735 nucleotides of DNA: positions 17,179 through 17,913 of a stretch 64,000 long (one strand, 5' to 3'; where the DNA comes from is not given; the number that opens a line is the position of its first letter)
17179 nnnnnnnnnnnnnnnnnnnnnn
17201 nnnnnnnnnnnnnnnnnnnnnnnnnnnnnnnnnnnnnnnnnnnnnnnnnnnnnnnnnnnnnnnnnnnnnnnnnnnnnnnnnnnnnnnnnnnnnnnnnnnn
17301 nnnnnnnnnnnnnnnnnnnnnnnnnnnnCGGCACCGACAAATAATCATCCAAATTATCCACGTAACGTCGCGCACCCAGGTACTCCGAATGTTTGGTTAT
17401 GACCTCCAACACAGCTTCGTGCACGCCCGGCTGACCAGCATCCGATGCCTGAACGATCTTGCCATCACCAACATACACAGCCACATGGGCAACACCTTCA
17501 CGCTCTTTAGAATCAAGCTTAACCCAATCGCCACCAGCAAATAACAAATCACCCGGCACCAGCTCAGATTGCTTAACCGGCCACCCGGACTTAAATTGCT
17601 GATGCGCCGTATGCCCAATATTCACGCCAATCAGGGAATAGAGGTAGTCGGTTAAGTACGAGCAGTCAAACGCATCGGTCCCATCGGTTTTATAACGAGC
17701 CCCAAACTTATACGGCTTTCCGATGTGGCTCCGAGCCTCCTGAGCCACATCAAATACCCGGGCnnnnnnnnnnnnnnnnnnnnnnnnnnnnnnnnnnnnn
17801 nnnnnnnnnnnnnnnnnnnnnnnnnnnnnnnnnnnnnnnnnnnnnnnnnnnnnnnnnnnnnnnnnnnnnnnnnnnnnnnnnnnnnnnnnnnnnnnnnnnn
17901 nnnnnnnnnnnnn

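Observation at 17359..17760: NlpC/P60 cell-wall-peptidase-like domain inserted in-frame into the B5 domain of pheT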

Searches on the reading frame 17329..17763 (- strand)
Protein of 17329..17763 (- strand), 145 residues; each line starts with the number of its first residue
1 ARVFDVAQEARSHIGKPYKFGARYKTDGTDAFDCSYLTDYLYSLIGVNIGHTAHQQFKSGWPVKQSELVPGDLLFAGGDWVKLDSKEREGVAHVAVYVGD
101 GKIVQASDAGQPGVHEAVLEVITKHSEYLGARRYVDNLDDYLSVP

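Call 3: search_protein_families(library=pfam, proteins=[window:17359-17760:-], max_evalue=0.01)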
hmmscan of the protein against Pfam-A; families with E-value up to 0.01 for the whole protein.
window:17359-17760:- (134 aa): 2 families
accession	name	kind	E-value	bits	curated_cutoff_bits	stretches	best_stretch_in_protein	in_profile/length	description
PF00877.26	NLPC_P60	-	9.8e-16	58.1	23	1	14-108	1-83/105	NlpC/P60 family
PF05708.18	Peptidase_C92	-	0.0089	16.5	27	0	5-50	84-127/166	Permuted papain-like amidase enzyme, YaeF/YiiX, C92 family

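Call 4: search_protein_families(library=ncbifam, proteins=[window:17359-17760:-], max_evalue=0.01)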
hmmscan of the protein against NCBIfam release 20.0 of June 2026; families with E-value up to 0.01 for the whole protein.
window:17359-17760:- (134 aa): 10 families
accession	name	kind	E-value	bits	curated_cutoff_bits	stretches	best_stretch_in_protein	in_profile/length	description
NF010495.0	PRK13914.1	equivalog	2.5e-14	53.1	647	1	6-109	370-460/481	invasion associated endopeptidase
NF038345.1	wall_hydro_RipC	exception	5.4e-14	52.4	425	1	5-111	254-345/362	peptidoglycan hydrolase RipC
NF046048.1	NlpC_P60_DIP1281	equivalog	1.4e-12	47.2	517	1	31-110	498-567/587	DIP1281 family NlpC/P60 protein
NF033742.1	NlpC_p60_RipB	exception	9.5e-11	41.7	335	1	10-110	85-184/206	NlpC/P60 family peptidoglycan endopeptidase RipB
NF033743.1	NlpC_inact_RipD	exception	3.1e-09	36.6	215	1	14-108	76-160/181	NlpC/P60 family peptidoglycan-binding protein RipD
NF033741.1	NlpC_p60_RipA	exception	6.2e-09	35.4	625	1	26-110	361-435/457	NlpC/P60 family peptidoglycan endopeptidase RipA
NF040678.1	EntFM_CwpFM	equivalog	5.9e-07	28.8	720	1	5-107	315-405/430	enterotoxin EntFM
NF008552.0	PRK11479.1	equivalog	0.0001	21.5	279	1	53-132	51-130/274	YaeF family permuted papain-like enzyme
NF008096.1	PRK10838.1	equivalog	0.00025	20.9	186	1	20-132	80-184/189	bifunctional murein DD-endopeptidase/murein LD-carboxypeptidase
NF006361.0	PRK08581.1-3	equivalog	0.0092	14.4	839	1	5-107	191-282/652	amidase domain-containing protein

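Call 21: search_protein_representatives(protein=window:17329-17763:-)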
Query: 145 residues. Proteins with E-value up to 0.001 (for the whole library): 17767; up to 1e-10: 599; up to 1e-30: 21. The best 150 are listed.
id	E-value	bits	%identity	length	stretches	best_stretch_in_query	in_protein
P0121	3.7e-55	202.4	31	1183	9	6-135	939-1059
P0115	8.5e-46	172.0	61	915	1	2-144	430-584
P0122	1.3e-44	168.2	59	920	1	2-144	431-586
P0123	3.8e-43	163.4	58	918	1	1-144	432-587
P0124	2.0e-42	161.0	34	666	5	9-134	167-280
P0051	1.3e-40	155.1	58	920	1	1-144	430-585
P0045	2.0e-40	154.6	56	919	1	1-144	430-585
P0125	7.3e-40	152.7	55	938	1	4-144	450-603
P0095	4.6e-39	150.2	56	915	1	1-144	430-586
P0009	4.5e-38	147.0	55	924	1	1-145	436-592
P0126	7.1e-38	146.3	52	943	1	2-144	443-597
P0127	6.2e-36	140.0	37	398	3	8-109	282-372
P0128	2.1e-34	135.0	55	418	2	2-78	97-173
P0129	2.0e-33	131.8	56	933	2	2-78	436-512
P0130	6.1e-33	130.3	55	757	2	2-78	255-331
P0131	1.4e-32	129.2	57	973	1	3-143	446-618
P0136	1.0e-30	123.1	48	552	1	3-142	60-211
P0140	2.1e-28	115.6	44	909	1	3-143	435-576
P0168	3.3e-21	92.2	40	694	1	4-144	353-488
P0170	9.4e-21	90.7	38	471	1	10-140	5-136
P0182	1.9e-18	83.3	40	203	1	5-136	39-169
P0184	3.0e-18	82.6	39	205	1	4-143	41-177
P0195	1.4e-16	77.2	40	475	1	4-134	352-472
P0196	3.0e-16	76.1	34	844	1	6-143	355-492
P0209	4.9e-15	72.2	36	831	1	7-136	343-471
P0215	1.7e-14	70.5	44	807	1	7-134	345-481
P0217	1.8e-14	70.4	37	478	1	6-144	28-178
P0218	2.2e-14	70.1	33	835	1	7-138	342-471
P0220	3.0e-14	69.7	40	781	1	11-141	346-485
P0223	4.8e-14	69.0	39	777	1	6-142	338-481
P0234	1.0e-13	67.9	41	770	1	9-131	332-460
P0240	1.4e-13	67.4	38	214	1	5-140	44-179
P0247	2.4e-13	66.7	37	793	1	14-142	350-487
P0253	3.1e-13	66.3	35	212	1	6-135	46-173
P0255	3.3e-13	66.3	29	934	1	7-137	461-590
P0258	3.6e-13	66.1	35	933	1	7-139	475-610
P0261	3.9e-13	66.1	38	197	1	5-136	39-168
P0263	4.3e-13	65.9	35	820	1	8-135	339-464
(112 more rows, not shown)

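Call 22: search_protein_families(library=pfam, proteins=[P0196, P0209, P0215, P0218, P0220, P0223, P0234, P0247, P0263, P0168], max_evalue=0.001)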
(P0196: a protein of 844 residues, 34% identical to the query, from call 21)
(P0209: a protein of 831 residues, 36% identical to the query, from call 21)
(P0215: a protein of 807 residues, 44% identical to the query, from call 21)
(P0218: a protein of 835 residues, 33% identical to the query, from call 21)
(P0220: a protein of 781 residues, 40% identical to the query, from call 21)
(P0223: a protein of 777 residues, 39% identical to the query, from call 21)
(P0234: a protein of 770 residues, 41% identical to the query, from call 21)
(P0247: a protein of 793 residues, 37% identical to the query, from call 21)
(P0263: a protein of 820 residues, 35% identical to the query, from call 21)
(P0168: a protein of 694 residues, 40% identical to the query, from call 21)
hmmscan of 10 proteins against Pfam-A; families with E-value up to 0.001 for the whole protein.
P0196 (844 aa): 5 families
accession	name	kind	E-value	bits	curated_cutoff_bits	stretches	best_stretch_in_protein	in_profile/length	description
PF03483.22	B3_4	-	5.9e-63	212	29.3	1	116-294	2-173/174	B3/4 domain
PF17759.6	tRNA_synthFbeta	-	3.2e-42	144.9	22.4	1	528-733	8-214/214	Phenylalanyl tRNA synthetase beta chain CLM domain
PF03147.19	FDX-ACB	-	2.7e-27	95.5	31.1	1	750-843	1-94/94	Ferredoxin-fold anticodon binding domain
PF03484.21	B5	-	3.7e-19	69.1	28.6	2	485-518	34-67/67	tRNA synthetase B5 domain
PF00877.26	NLPC_P60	-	4.1e-19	68.9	23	1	365-469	2-92/105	NlpC/P60 family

P0209 (831 aa): 6 families
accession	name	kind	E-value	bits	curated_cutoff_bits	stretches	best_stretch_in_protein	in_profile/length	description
PF03483.22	B3_4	-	3.1e-56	190.2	29.3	1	102-279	1-174/174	B3/4 domain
PF17759.6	tRNA_synthFbeta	-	5.2e-39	134.4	22.4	1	509-722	1-214/214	Phenylalanyl tRNA synthetase beta chain CLM domain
PF03147.19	FDX-ACB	-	5.1e-25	88.2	31.1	1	739-831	1-94/94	Ferredoxin-fold anticodon binding domain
PF00877.26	NLPC_P60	-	4.2e-20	72.1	23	1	351-449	1-86/105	NlpC/P60 family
PF03484.21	B5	-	2.8e-15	56.7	28.6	1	454-506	12-67/67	tRNA synthetase B5 domain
PF05708.18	Peptidase_C92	-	3.7e-06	27.5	27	0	404-476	2-80/166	Permuted papain-like amidase enzyme, YaeF/YiiX, C92 family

P0215 (807 aa): 5 families
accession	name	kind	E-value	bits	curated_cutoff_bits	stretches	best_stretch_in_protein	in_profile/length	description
PF03483.22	B3_4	-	5.4e-60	202.4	29.3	1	99-285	1-174/174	B3/4 domain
PF03147.19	FDX-ACB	-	4.6e-20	72.3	31.1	1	709-807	1-94/94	Ferredoxin-fold anticodon binding domain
PF00877.26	NLPC_P60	-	3.4e-19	69.2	23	1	353-470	1-95/105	NlpC/P60 family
PF03484.21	B5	-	2.5e-14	53.7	28.6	1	484-516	35-67/67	tRNA synthetase B5 domain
PF17759.6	tRNA_synthFbeta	-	3.1e-14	53.4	22.4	1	522-666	4-168/214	Phenylalanyl tRNA synthetase beta chain CLM domain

P0218 (835 aa): 5 families
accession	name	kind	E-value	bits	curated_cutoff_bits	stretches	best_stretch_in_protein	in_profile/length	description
PF03483.22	B3_4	-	1.5e-61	207.5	29.3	1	103-278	2-174/174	B3/4 domain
PF17759.6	tRNA_synthFbeta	-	1e-35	123.6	22.4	1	534-726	18-214/214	Phenylalanyl tRNA synthetase beta chain CLM domain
PF03147.19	FDX-ACB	-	4.4e-27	94.8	31.1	1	743-834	1-93/94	Ferredoxin-fold anticodon binding domain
PF00877.26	NLPC_P60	-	9.7e-21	74.2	23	1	350-465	1-104/105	NlpC/P60 family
PF03484.21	B5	-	1.5e-12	47.9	28.6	0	471-514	34-67/67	tRNA synthetase B5 domain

P0220 (781 aa): 5 families
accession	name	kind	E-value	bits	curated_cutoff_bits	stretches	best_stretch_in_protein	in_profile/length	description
PF03483.22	B3_4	-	3.5e-59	199.7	29.3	1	104-282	2-174/174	B3/4 domain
PF00877.26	NLPC_P60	-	6.9e-18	65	23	1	350-477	1-105/105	NlpC/P60 family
PF03147.19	FDX-ACB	-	8.4e-17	61.8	31.1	1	693-781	1-94/94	Ferredoxin-fold anticodon binding domain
PF03484.21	B5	-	4.5e-15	56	28.6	1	478-512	33-67/67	tRNA synthetase B5 domain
PF17759.6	tRNA_synthFbeta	-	2.8e-07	30.7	22.4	1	529-615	15-110/214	Phenylalanyl tRNA synthetase beta chain CLM domain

P0223 (777 aa): 6 families
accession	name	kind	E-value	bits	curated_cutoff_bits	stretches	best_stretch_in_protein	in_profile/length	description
PF03483.22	B3_4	-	4.9e-56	189.5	29.3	1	101-279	2-174/174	B3/4 domain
PF03147.19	FDX-ACB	-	1.7e-20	73.6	31.1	1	683-777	1-94/94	Ferredoxin-fold anticodon binding domain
PF00877.26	NLPC_P60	-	2.1e-18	66.7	23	1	347-467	1-99/105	NlpC/P60 family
PF03484.21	B5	-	2.5e-15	56.8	28.6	2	468-507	28-67/67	tRNA synthetase B5 domain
PF17759.6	tRNA_synthFbeta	-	3.8e-11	43.3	22.4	1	511-622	2-128/214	Phenylalanyl tRNA synthetase beta chain CLM domain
PF05708.18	Peptidase_C92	-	0.00047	20.7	27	0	400-484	2-46/166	Permuted papain-like amidase enzyme, YaeF/YiiX, C92 family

P0234 (770 aa): 5 families
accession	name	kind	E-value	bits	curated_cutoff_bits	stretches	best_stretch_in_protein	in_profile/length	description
PF03483.22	B3_4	-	4.4e-54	183.1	29.3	1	97-269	2-174/174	B3/4 domain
PF03147.19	FDX-ACB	-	5.4e-18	65.7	31.1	1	682-765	1-88/94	Ferredoxin-fold anticodon binding domain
PF00877.26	NLPC_P60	-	1.9e-13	50.7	23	1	338-454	1-94/105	NlpC/P60 family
PF03484.21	B5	-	8.4e-13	48.8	28.6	1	456-501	23-67/67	tRNA synthetase B5 domain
PF17759.6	tRNA_synthFbeta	-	1.5e-06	28.3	22.4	1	517-638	15-154/214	Phenylalanyl tRNA synthetase beta chain CLM domain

P0247 (793 aa): 5 families
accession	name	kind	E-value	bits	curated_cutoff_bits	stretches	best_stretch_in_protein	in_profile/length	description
PF03483.22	B3_4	-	2.1e-56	190.7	29.3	1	105-282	2-174/174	B3/4 domain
PF03147.19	FDX-ACB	-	1.3e-22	80.5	31.1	1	704-793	1-94/94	Ferredoxin-fold anticodon binding domain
PF00877.26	NLPC_P60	-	3.2e-20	72.5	23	1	351-478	1-105/105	NlpC/P60 family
PF03484.21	B5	-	4.4e-19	68.9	28.6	2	453-513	13-67/67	tRNA synthetase B5 domain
PF17759.6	tRNA_synthFbeta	-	5.4e-10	39.5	22.4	1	516-628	1-129/214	Phenylalanyl tRNA synthetase beta chain CLM domain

P0263 (820 aa): 5 families
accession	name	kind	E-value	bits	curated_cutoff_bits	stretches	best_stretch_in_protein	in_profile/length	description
PF03483.22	B3_4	-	1.9e-55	187.6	29.3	1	105-274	2-171/174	B3/4 domain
PF17759.6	tRNA_synthFbeta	-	1.6e-38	132.7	22.4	1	516-710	15-214/214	Phenylalanyl tRNA synthetase beta chain CLM domain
PF03147.19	FDX-ACB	-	1.7e-26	92.9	31.1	1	727-819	1-94/94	Ferredoxin-fold anticodon binding domain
PF00877.26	NLPC_P60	-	3.4e-19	69.2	23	1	346-449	1-93/105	NlpC/P60 family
PF03484.21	B5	-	2.3e-13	50.6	28.6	2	470-499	38-67/67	tRNA synthetase B5 domain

P0168 (694 aa): 5 families
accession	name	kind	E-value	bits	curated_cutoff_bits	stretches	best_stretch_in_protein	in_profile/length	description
PF03483.22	B3_4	-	1.2e-57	194.7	29.3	1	137-299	12-174/174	B3/4 domain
PF17759.6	tRNA_synthFbeta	-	1.1e-21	77.8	22.4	1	517-689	2-197/214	Phenylalanyl tRNA synthetase beta chain CLM domain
PF00877.26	NLPC_P60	-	3.5e-20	72.4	23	1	364-477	1-105/105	NlpC/P60 family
PF03484.21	B5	-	6.7e-13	49.1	28.6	1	484-513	38-67/67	tRNA synthetase B5 domain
PF01588.26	tRNA_bind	-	0.0001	22.8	27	1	22-62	60-95/96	Putative tRNA binding domain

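Call 23: search_protein_families(library=pfam, proteins=[P0255, P0258, P0140, P0131, P0136, P0170, P0182, P0184, P0195, P0217], max_evalue=0.001)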
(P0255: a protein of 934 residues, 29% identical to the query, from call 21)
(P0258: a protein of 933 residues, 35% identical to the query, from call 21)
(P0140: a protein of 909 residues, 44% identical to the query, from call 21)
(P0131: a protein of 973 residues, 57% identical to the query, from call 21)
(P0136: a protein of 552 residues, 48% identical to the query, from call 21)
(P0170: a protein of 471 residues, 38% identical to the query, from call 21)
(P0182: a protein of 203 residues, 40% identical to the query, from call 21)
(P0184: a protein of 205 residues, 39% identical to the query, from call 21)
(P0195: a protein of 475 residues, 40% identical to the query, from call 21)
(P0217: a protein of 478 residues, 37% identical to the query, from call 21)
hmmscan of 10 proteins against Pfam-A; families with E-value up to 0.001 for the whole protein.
P0255 (934 aa): 7 families
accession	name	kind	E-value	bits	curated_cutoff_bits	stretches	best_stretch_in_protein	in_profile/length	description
PF03483.22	B3_4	-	3.4e-67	225.8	29.3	1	223-394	2-173/174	B3/4 domain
PF17759.6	tRNA_synthFbeta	-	7.7e-27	94.6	22.4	1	645-812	22-194/214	Phenylalanyl tRNA synthetase beta chain CLM domain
PF03147.19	FDX-ACB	-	3.4e-23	82.3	31.1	1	840-932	1-94/94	Ferredoxin-fold anticodon binding domain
PF00877.26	NLPC_P60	-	9.1e-19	67.8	23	1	470-586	2-105/105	NlpC/P60 family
PF03484.21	B5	-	5.9e-15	55.7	28.6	1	590-621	36-67/67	tRNA synthetase B5 domain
PF01588.26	tRNA_bind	-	7.2e-13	48.9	27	1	45-150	1-95/96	Putative tRNA binding domain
PF05708.18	Peptidase_C92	-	1.3e-05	25.7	27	0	524-587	4-72/166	Permuted papain-like amidase enzyme, YaeF/YiiX, C92 family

P0258 (933 aa): 8 families
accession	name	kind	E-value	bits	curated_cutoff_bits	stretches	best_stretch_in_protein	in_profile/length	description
PF03483.22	B3_4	-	7.2e-70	234.5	29.3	1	229-404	2-173/174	B3/4 domain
PF03147.19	FDX-ACB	-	2e-27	95.9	31.1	1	840-932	1-94/94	Ferredoxin-fold anticodon binding domain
PF17759.6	tRNA_synthFbeta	-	1e-26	94.2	22.4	1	655-797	11-169/214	Phenylalanyl tRNA synthetase beta chain CLM domain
PF01588.26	tRNA_bind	-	1.2e-20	73.8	27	1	45-147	1-95/96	Putative tRNA binding domain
PF03484.21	B5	-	1e-18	67.7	28.6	1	608-642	33-67/67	tRNA synthetase B5 domain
PF00877.26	NLPC_P60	-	1.4e-16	60.8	23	1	483-577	1-84/105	NlpC/P60 family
PF05708.18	Peptidase_C92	-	1.5e-05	25.6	27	0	535-614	2-81/166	Permuted papain-like amidase enzyme, YaeF/YiiX, C92 family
PF18262.7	PhetRS_B1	-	0.00021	21.9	26.8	0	154-187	49-82/83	Phe-tRNA synthetase beta subunit B1 domain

P0140 (909 aa): 6 families
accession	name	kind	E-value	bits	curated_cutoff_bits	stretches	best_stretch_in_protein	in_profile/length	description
PF03483.22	B3_4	-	4.4e-58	196.2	29.3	1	219-381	11-173/174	B3/4 domain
PF17759.6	tRNA_synthFbeta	-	1.3e-33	116.7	22.4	1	606-799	2-214/214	Phenylalanyl tRNA synthetase beta chain CLM domain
PF01588.26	tRNA_bind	-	1.2e-18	67.4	27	1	45-144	1-95/96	Putative tRNA binding domain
PF00877.26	NLPC_P60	-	1.4e-15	57.6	23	1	447-565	1-104/105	NlpC/P60 family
PF03484.21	B5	-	1.4e-11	44.8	28.6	1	573-602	38-67/67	tRNA synthetase B5 domain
PF05708.18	Peptidase_C92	-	1.7e-07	31.9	27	1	501-570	2-75/166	Permuted papain-like amidase enzyme, YaeF/YiiX, C92 family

P0131 (973 aa): 6 families
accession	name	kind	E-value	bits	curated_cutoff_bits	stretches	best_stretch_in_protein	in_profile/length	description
PF03483.22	B3_4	-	7.3e-71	237.8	29.3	1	218-393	2-174/174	B3/4 domain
PF17759.6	tRNA_synthFbeta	-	1.8e-28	99.9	22.4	1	659-861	13-214/214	Phenylalanyl tRNA synthetase beta chain CLM domain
PF03147.19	FDX-ACB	-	2.3e-18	66.8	31.1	1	878-971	1-94/94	Ferredoxin-fold anticodon binding domain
PF01588.26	tRNA_bind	-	4.8e-14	52.7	27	1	45-148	1-95/96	Putative tRNA binding domain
PF03484.21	B5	-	1.1e-13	51.6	28.6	1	610-643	33-66/67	tRNA synthetase B5 domain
PF00877.26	NLPC_P60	-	8.7e-13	48.6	23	1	458-544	1-81/105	NlpC/P60 family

P0136 (552 aa): 4 families
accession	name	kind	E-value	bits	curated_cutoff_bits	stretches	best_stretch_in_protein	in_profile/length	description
PF17759.6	tRNA_synthFbeta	-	9.4e-31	107.4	22.4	1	243-441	3-213/214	Phenylalanyl tRNA synthetase beta chain CLM domain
PF00877.26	NLPC_P60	-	8.7e-18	64.7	23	1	72-166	1-83/105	NlpC/P60 family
PF03484.21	B5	-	5.3e-11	43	28.6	1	209-238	38-67/67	tRNA synthetase B5 domain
PF05708.18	Peptidase_C92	-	0.00025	21.6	27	0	62-107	83-126/166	Permuted papain-like amidase enzyme, YaeF/YiiX, C92 family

P0170 (471 aa): 4 families
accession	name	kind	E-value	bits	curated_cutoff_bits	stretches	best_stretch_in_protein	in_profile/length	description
PF17759.6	tRNA_synthFbeta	-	6.2e-37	127.6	22.4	1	169-362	2-214/214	Phenylalanyl tRNA synthetase beta chain CLM domain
PF00877.26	NLPC_P60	-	1.8e-18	66.9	23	1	11-127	2-104/105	NlpC/P60 family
PF03484.21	B5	-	8.2e-08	32.8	28.6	1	135-165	37-67/67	tRNA synthetase B5 domain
PF03147.19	FDX-ACB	-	2.8e-05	24.9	31.1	1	380-439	3-63/94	Ferredoxin-fold anticodon binding domain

P0182 (203 aa): 1 family
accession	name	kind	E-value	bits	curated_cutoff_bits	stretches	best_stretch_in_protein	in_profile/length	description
PF00877.26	NLPC_P60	-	1.1e-13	51.5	23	1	50-151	1-90/105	NlpC/P60 family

P0184 (205 aa): 1 family
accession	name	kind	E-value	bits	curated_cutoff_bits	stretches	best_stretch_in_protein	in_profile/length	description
PF00877.26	NLPC_P60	-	2.2e-15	57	23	1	52-146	1-86/105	NlpC/P60 family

P0195 (475 aa): 1 family
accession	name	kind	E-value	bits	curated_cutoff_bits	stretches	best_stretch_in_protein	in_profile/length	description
PF00877.26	NLPC_P60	-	3.3e-26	91.7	23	1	363-462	1-94/105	NlpC/P60 family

P0217 (478 aa): 5 families
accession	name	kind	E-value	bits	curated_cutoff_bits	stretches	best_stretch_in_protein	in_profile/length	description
PF03147.19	FDX-ACB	-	7.5e-26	90.8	31.1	1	388-477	1-94/94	Ferredoxin-fold anticodon binding domain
PF17759.6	tRNA_synthFbeta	-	3e-23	82.8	22.4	1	209-363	4-191/214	Phenylalanyl tRNA synthetase beta chain CLM domain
PF00877.26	NLPC_P60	-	9.5e-20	71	23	1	37-156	1-94/105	NlpC/P60 family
PF03484.21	B5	-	6e-13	49.2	28.6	1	170-203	34-67/67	tRNA synthetase B5 domain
PF05708.18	Peptidase_C92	-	0.00065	20.2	27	0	90-196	2-87/166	Permuted papain-like amidase enzyme, YaeF/YiiX, C92 family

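Call 45: predict_structure(alignment_id=A3)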
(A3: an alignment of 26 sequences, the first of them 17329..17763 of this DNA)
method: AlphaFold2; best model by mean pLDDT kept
length: 145 residues; sequences in the alignment: 26
mean_pLDDT: 95.2   pTM: 0.89
mean pLDDT of the five models: 95.2, 94.9, 94.6, 94.1, 93.9
residues with pLDDT >= 90: 125; 70-90: 19; 50-70: 1; < 50: 0
segments of 3 or more residues with pLDDT < 50: none
pLDDT, mean of each block of 10 residues (from residue 1): 93 98 97 98 97 97 98 93 88 98 96 97 97 95 78
secondary structure, 60 per line:
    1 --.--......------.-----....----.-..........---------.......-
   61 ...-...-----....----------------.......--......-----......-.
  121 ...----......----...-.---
elements in order: H6-11 H24-27 H34-43 H53-59 E61-63 E73-76 E93-99 E102-107 E113-118 H120-123 E128-133
